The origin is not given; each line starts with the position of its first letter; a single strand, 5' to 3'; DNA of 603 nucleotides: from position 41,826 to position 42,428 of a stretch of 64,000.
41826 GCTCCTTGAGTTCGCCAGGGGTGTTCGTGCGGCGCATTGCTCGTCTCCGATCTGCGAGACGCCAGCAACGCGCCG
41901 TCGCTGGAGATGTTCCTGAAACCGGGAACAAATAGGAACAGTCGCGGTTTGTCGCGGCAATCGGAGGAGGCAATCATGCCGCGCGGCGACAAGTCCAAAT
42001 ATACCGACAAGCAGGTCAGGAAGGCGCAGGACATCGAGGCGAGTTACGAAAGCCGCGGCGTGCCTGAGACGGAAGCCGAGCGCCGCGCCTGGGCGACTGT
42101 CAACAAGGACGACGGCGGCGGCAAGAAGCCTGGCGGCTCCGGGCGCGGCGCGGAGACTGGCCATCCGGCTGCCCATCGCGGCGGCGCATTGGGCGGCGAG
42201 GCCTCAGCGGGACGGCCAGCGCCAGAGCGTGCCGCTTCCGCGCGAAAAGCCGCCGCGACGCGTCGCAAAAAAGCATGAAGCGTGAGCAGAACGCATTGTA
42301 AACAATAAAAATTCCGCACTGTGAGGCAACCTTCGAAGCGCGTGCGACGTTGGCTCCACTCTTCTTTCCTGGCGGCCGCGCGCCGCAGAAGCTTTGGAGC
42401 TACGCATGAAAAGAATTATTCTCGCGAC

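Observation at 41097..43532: Island of micro-genes (two DUF3309-like, a 26-aa peptide, three small hypotheticals, DUF4142, a KG-rich stress-like protein) carrying EcfG-type general-stress promoter motifs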

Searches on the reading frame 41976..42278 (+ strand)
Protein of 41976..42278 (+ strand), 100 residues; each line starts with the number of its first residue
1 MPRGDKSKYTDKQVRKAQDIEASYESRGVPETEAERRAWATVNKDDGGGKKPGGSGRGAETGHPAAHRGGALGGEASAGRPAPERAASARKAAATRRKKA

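Call 3: search_protein_families(library=pfam, proteins=[window:41977-42278:+], max_evalue=1)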
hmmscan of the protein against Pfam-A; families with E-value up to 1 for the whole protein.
window:41977-42278:+ (100 aa): 0 families

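Call 11: search_protein_families(library=ncbifam, proteins=[window:41977-42278:+], max_evalue=1)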
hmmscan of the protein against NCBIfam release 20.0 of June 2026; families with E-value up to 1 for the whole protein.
window:41977-42278:+ (100 aa): 0 families

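Call 25: find_homologous_proteins(query=window:41977-42278:+)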
Query window:41977-42278:+: 105 candidates shared short words with the query, none scored E <= 0.001.

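Call 29: search_protein_families(library=pfam, proteins=[window:41976-42278:+], max_evalue=1)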
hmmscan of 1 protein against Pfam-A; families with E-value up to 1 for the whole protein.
window:41976-42278:+ (100 aa): 0 families
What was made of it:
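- On ParE / plasmid-stabilisation toxin (database product name for the g100 family): No Pfam hit (call 29).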

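Call 31: find_homologous_proteins(query=window:41976-42278:+)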
Query window:41976-42278:+ (100 aa): 7993 proteins with E <= 0.001 among 8000 candidates; the best 120 are listed.
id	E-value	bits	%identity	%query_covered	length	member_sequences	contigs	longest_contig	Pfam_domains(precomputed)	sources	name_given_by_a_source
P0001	3.8e-54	199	100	100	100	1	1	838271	-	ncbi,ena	-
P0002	7.2e-45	169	87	84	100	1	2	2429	-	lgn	-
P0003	9.2e-45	169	88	88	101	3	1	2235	-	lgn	-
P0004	1.6e-44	168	85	98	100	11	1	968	-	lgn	-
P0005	3.3e-44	167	83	100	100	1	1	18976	-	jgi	jgi:plasmid stabilization system protein ParE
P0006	1.3e-43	165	83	98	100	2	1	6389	-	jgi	jgi:hypothetical protein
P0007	2.7e-43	164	88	75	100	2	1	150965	-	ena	-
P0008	5.6e-43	163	84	99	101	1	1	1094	-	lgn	-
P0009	3.9e-42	160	80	100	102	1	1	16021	-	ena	-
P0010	4.5e-42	160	83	81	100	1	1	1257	-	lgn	-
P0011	5.8e-42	160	81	100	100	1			-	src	-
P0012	8.4e-42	159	84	75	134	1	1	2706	-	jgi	jgi:hypothetical protein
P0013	1.3e-41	159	84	82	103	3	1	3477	-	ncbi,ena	-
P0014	1.3e-41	159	82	99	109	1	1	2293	-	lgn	-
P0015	1.7e-41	158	84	80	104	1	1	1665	-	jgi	-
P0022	5.3e-41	157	78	100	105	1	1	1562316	-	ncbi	-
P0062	6.2e-40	153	79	84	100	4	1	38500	-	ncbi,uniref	ncbi:MAG: plasmid stabilization protein [Rhodoblastus sp.]|uniref:plasmid stabilization protein n=1 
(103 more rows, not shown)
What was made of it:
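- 41976..42278 (+): g100: 100-aa basic, Gly-rich protein of a very large conserved family that databases name 'plasmid stabilization protein'. 7993 hits, 75-88% identity across genera for nearly all of the 120 listed (call 31).
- Closest known: 'Plasmid stabilization protein' family. Same: g100 is 75-88% identical to proteins carrying that name (call 31).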

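Call 32: find_encoding_contigs(protein=P0001, flank=3000, max_places=3)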
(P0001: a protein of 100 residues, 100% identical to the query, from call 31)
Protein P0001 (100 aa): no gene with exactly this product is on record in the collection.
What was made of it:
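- Tried and rejected: The look-up of the source contig's exact g100 product (P0001) found nothing on record (call 32).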

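Call 33: find_encoding_contigs(protein=P0062, flank=5000, max_places=3)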
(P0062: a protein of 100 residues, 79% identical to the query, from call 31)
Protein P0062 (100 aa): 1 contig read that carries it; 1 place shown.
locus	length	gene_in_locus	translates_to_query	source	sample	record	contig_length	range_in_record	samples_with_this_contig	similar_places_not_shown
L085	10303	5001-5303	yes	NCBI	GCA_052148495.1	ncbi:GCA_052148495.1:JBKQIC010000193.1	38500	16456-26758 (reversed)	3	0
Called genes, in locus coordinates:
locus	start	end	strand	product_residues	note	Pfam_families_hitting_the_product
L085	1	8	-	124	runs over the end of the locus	PF09361:Phasin_2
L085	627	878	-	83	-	-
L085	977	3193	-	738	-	PF01315:Ald_Xan_dh_C, PF02738:MoCoBD_1, PF20256:MoCoBD_2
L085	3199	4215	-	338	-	PF00941:FAD_binding_5, PF03450:CO_deh_flav_C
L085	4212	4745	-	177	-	PF00111:Fer2, PF01799:Fer2_2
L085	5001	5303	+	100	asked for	-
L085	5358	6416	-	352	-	PF03824:NicO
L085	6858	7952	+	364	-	PF01058:Oxidored_q6, PF14720:NiFe_hyd_SSU_C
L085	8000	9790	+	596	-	PF27537:HoxH, PF00374:NiFeSe_Hases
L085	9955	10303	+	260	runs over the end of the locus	PF01292:Ni_hydr_CYTB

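Call 34: find_encoding_contigs(protein=P0022, flank=5000, max_places=3)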
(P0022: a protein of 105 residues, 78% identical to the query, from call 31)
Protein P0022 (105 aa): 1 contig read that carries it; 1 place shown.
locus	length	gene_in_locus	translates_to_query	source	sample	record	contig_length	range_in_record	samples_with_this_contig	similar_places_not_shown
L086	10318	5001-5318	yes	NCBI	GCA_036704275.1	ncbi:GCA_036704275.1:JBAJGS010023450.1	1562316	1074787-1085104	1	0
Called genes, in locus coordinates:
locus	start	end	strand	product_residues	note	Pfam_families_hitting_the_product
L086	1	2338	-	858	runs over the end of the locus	PF12704:MacB_PCD (faint), PF02687:FtsX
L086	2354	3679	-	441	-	PF00005:ABC_tran, PF13304:AAA_21 (faint)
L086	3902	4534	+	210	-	PF00248:Aldo_ket_red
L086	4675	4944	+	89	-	PF00248:Aldo_ket_red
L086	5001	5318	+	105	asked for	-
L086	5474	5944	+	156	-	PF02410:RsfS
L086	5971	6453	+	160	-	PF02590:SPOUT_MTase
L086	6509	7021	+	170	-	-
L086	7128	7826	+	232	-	PF01551:Peptidase_M23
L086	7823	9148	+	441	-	PF22694:CtpB_N-like, PF00595:PDZ (weak), PF13180:PDZ_2, PF17820:PDZ_6, PF03572:Peptidase_S41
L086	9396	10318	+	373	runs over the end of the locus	PF00925:GTP_cyclohydro2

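Call 37: search_dna_similar(query=window:41976-42278:+, collection=plasmids, mode=protein, max_rows=40)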
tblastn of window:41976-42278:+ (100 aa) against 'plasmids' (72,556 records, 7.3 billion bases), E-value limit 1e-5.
Records with a match: 207; places in all: 212; records where one place covers at least 80% of the query: 0.
Best place of each record, by identity: 80-90% 28; 60-80% 167; <60% 12.
By first word of the organism name: Rhizobium 146; Agrobacterium 12; Mesorhizobium 7; Ensifer 5; Shinella 5; Pseudochrobactrum 4; Bradyrhizobium 4; Azospirillum 4; Sphingobium 3; Novosphingobium 3; and 9 more.
By predicted mobility (MOB-suite, as given by PLSDB): non-mobilizable 125; conjugative 45; mobilizable 37.
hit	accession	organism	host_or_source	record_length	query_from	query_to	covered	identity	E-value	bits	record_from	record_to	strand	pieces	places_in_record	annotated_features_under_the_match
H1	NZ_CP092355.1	Rhizobium sp. C104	Cell culture,nodule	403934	1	74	74%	79.7%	2e-19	88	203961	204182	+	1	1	plasmid stabilization protein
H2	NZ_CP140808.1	Rhizobium beringeri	Trifolium pratense,whole organism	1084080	1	74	74%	79.7%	2e-19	88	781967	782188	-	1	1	record has no annotation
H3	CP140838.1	Rhizobium beringeri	Trifolium pratense,whole organism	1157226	1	74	74%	79.7%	2e-19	88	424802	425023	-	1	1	plasmid stabilization protein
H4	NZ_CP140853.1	Rhizobium beringeri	Trifolium pratense,whole organism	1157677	1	74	74%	79.7%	2e-19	88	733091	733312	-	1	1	record has no annotation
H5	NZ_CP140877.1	Rhizobium beringeri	Trifolium pratense,whole organism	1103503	1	74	74%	79.7%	3e-19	87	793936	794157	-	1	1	record has no annotation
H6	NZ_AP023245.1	Mesorhizobium sp. 113-3-3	Lotus japonicus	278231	1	74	74%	79.7%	4e-19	87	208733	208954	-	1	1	plasmid stabilization protein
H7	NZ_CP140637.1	Rhizobium indigoferae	Indigofera amblyantha,Pure culture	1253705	1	74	74%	79.7%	4e-19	87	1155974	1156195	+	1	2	record has no annotation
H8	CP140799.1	Rhizobium beringeri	Trifolium pratense,whole organism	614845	1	74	74%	79.7%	5e-19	87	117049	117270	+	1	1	plasmid stabilization protein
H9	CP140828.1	Rhizobium beringeri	Trifolium pratense,whole organism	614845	1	74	74%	79.7%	5e-19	87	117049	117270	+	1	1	plasmid stabilization protein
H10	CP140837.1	Rhizobium beringeri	Trifolium pratense,whole organism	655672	1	74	74%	79.7%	5e-19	87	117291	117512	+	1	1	plasmid stabilization protein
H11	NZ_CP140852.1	Rhizobium beringeri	Trifolium pratense,whole organism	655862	1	74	74%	79.7%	5e-19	87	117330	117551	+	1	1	plasmid stabilization protein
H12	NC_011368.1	Rhizobium leguminosarum bv. trifolii WSM2304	-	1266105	1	74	74%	79.7%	1e-18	86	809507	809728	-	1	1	record has no annotation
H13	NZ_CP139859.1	Mesorhizobium huakuii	Lotus japonicus,Pure culture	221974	1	74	74%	79.7%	2e-18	85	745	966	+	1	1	plasmid stabilization protein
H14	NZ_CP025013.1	Rhizobium leguminosarum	Lotus corniculatus,Bacteria culture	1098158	1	74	74%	78.4%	2e-19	88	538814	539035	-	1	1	record has no annotation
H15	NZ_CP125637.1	Rhizobium leguminosarum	Phaseolus vulgaris,Pure culture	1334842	1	74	74%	78.4%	6e-19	87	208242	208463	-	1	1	record has no annotation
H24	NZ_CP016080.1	Mesorhizobium loti NZP2037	Lotus,cell culture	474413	1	74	74%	77.0%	1e-16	80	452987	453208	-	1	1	plasmid stabilization protein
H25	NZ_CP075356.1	Pseudochrobactrum algeriensis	Bos taurus,cell culture,lymph nodes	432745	1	74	74%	75.7%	3e-17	82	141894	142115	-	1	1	plasmid stabilization protein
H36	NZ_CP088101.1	Bradyrhizobium barranii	cell culture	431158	1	74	74%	64.9%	1e-14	75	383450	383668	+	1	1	hypothetical protein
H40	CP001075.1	Rhizobium etli CIAT 652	-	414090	1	74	74%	63.5%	4e-15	76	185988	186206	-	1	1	hypothetical conserved protein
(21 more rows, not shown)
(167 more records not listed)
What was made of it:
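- Databases name the g100 family 'plasmid stabilization (system) protein (ParE)' (call 31), and it is common on rhizobial plasmids (call 37).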

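Call 38: get_annotated_region(hit=H40, flank=1500)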
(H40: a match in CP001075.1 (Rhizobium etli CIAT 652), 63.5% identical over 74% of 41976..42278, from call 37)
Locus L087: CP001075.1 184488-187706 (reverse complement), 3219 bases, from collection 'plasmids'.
description: Rhizobium etli CIAT 652 plasmid pA, complete sequence
organism: Rhizobium etli CIAT 652 (NCBI taxid 491916)
taxonomy: Bacteria; Pseudomonadota; Alphaproteobacteria; Hyphomicrobiales; Rhizobiaceae; Rhizobium; Rhizobium etli; Rhizobium etli CIAT 652
host: -; source: -; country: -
typing (MOB-suite, as given by PLSDB): non-mobilizable; replicon rep_cluster_83
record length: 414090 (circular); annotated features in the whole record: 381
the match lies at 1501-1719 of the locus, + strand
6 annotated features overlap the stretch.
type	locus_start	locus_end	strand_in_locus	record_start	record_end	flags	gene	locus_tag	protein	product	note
CDS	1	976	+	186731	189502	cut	-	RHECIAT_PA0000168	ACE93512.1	putative two-component sensor histidine kinase/response regulator hybrid protein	-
CDS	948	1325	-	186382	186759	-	-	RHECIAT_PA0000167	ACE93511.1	hypothetical protein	-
CDS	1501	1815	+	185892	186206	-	-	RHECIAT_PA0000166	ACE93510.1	hypothetical conserved protein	-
CDS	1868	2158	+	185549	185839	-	-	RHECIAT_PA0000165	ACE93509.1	hypothetical conserved protein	-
CDS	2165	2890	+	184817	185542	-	gsta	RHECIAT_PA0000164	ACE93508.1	glutathione S-transferase protein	-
CDS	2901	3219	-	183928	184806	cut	-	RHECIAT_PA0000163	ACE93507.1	putative DNA ligase protein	-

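Call 39: get_annotated_region(hit=H24, flank=1500)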
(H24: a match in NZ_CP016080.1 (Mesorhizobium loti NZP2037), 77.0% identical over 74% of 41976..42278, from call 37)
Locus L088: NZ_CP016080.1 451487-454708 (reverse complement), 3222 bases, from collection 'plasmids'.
description: Mesorhizobium loti NZP2037 plasmid pML2037, complete sequence
organism: Mesorhizobium loti NZP2037 (NCBI taxid 935546)
taxonomy: Bacteria; Pseudomonadota; Alphaproteobacteria; Hyphomicrobiales; Phyllobacteriaceae; Mesorhizobium; Mesorhizobium loti; Mesorhizobium loti NZP2037
host: -; source: Lotus,cell culture; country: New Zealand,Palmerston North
typing (MOB-suite, as given by PLSDB): non-mobilizable; replicon IncP; mating-pair formation MPF_T
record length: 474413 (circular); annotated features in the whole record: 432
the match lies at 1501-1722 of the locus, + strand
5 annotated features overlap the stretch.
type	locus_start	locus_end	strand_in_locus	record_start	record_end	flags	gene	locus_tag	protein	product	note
CDS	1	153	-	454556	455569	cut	-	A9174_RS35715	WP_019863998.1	ATP-dependent DNA ligase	GO:0006310 - DNA recombination [Evidence IEA]; GO:0006281 - DNA repair [Evidence IEA]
CDS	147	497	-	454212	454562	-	-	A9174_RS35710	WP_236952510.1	GFA family protein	-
CDS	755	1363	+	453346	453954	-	-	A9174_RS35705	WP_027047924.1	isochorismatase family cysteine hydrolase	-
CDS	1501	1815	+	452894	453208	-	-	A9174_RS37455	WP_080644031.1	plasmid stabilization protein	-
CDS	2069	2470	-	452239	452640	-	-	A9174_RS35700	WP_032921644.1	response regulator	GO:0000160 - phosphorelay signal transduction system [Evidence IEA]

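Call 40: get_annotated_region(hit=H36, flank=1500)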
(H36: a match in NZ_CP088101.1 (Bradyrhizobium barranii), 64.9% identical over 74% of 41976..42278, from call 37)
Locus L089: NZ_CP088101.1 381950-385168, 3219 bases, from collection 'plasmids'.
description: Bradyrhizobium barranii strain CC829 plasmid pCC829_1, complete sequence
organism: Bradyrhizobium barranii (NCBI taxid 2992140)
taxonomy: Bacteria; Pseudomonadota; Alphaproteobacteria; Hyphomicrobiales; Nitrobacteraceae; Bradyrhizobium; Bradyrhizobium barranii
host: -; source: cell culture; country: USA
typing (MOB-suite, as given by PLSDB): conjugative; replicon rep_cluster_506; relaxase MOBP,MOBP,MOBP; mating-pair formation MPF_T
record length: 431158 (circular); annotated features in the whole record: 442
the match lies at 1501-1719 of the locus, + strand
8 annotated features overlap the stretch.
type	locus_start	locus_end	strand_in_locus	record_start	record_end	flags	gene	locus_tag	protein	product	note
CDS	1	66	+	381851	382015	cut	-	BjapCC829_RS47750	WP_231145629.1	hypothetical protein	-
CDS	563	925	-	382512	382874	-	-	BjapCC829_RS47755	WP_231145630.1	PRC-barrel domain-containing protein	GO:0019684 - photosynthesis, light reaction [Evidence IEA]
CDS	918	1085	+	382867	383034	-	-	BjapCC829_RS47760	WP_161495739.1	hypothetical protein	-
CDS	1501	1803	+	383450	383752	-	-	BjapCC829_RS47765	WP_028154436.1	hypothetical protein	-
CDS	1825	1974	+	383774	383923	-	-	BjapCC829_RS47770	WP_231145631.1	hypothetical protein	-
CDS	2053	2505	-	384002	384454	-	-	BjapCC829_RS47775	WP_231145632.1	PPC domain-containing DNA-binding protein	-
CDS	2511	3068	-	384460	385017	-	-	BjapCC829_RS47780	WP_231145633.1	type 1 glutamine amidotransferase domain-containing protein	-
CDS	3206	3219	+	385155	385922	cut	-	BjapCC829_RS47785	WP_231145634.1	SDR family oxidoreductase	-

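Call 41: get_annotated_region(hit=H25, flank=1500)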
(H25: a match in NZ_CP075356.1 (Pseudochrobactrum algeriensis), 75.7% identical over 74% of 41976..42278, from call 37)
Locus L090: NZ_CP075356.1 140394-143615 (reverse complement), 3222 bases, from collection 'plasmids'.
description: Pseudochrobactrum algeriensis strain C150915_16 plasmid pPB16_1, complete sequence
organism: Pseudochrobactrum algeriensis (NCBI taxid 2834768)
taxonomy: Bacteria; Pseudomonadota; Alphaproteobacteria; Hyphomicrobiales; Brucellaceae; Pseudochrobactrum; Pseudochrobactrum algeriensis
host: -; source: Bos taurus,cell culture,lymph nodes; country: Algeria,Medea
typing (MOB-suite, as given by PLSDB): non-mobilizable
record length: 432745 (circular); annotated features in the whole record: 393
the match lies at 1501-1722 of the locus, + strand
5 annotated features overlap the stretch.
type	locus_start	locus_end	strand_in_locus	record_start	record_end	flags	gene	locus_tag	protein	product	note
CDS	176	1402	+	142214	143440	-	-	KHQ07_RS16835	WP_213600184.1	FAD-dependent oxidoreductase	-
CDS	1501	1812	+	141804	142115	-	-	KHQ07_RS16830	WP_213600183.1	plasmid stabilization protein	-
CDS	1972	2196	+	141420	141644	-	-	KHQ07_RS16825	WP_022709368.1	hypothetical protein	-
CDS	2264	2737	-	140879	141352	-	-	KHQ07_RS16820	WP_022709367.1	ferritin-like domain-containing protein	-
CDS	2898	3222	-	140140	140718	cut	-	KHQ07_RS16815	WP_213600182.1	general stress protein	-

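Call 42: get_annotated_region(hit=H1, flank=1500)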
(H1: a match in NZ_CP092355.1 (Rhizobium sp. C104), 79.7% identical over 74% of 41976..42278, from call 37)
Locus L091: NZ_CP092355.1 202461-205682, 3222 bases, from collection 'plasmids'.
description: Rhizobium sp. C104 plasmid pRSpC104h, complete sequence
organism: Rhizobium sp. C104 (NCBI taxid 2917727)
taxonomy: Bacteria; Pseudomonadota; Alphaproteobacteria; Hyphomicrobiales; Rhizobiaceae; Rhizobium; Rhizobium sp. C104
host: -; source: Cell culture,nodule; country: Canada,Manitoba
typing (MOB-suite, as given by PLSDB): conjugative; replicon rep_cluster_841; relaxase MOBQ; mating-pair formation MPF_T
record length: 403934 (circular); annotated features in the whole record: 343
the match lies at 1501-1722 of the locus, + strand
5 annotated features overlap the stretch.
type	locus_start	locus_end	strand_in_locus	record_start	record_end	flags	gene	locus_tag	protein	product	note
CDS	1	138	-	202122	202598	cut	-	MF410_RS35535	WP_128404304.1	Hsp20 family protein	-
CDS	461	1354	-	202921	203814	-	-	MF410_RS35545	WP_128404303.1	SDR family oxidoreductase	-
CDS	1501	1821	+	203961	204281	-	-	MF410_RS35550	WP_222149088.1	plasmid stabilization protein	-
CDS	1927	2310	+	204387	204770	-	-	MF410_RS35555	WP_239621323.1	PPC domain-containing DNA-binding protein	-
CDS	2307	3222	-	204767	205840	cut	-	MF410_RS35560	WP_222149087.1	PAS domain S-box protein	-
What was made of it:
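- On ParE / plasmid-stabilisation toxin (database product name for the g100 family): The neighbours are g59 and DUF4142, and the family sits in varied contexts without an antitoxin (calls 33, 34, 38-42).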

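Call 93: search_protein_families(library=ncbifam, proteins=[window:41976-42278:+], max_evalue=0.1)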
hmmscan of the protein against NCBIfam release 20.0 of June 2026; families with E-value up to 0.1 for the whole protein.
window:41976-42278:+ (100 aa): 0 families
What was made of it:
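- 41976..42278 (+): No Pfam or NCBIfam model (calls 29, 93).
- Closest known: 'Plasmid stabilization protein' family. Different: No Pfam model matched, so neither KGG nor ParE (call 29), and no NCBIfam model matched (call 93).
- Checked: g100 matches no Pfam or NCBIfam model (calls 29, 93).
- g100 matches no Pfam or NCBIfam model, ParE included (calls 29, 93).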

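Call 94: search_solved_structures(query=window:41976-42278:+, max_evalue=1)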
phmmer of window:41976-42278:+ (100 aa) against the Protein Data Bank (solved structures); distinct sequences matched with E-value up to 1: 1.
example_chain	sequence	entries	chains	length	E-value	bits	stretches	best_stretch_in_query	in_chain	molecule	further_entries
5dss_B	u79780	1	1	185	0.16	15.7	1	27-74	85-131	MP-4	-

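Call 112: predict_structure(alignment_id=A6)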
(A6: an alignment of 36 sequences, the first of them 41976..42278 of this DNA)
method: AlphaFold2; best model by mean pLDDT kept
length: 100 residues; sequences in the alignment: 36
mean_pLDDT: 66.3   pTM: 0.43
mean pLDDT of the five models: 66.3, 64.6, 64.0, 61.9, 61.8
residues with pLDDT >= 90: 0; 70-90: 42; 50-70: 44; < 50: 14
segments of 3 or more residues with pLDDT < 50: 50-59
pLDDT, mean of each block of 10 residues (from residue 1): 59 83 86 80 62 48 52 58 64 70
secondary structure, 60 per line:
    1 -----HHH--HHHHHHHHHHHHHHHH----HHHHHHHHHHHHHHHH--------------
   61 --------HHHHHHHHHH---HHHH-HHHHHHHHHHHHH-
elements in order: H11-26 H31-46 H69-78 H82-85 H87-99
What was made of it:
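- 41976..42278 (+): AF2 model: helical hairpin at residues 11-46, disordered Gly-rich middle (call 112).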
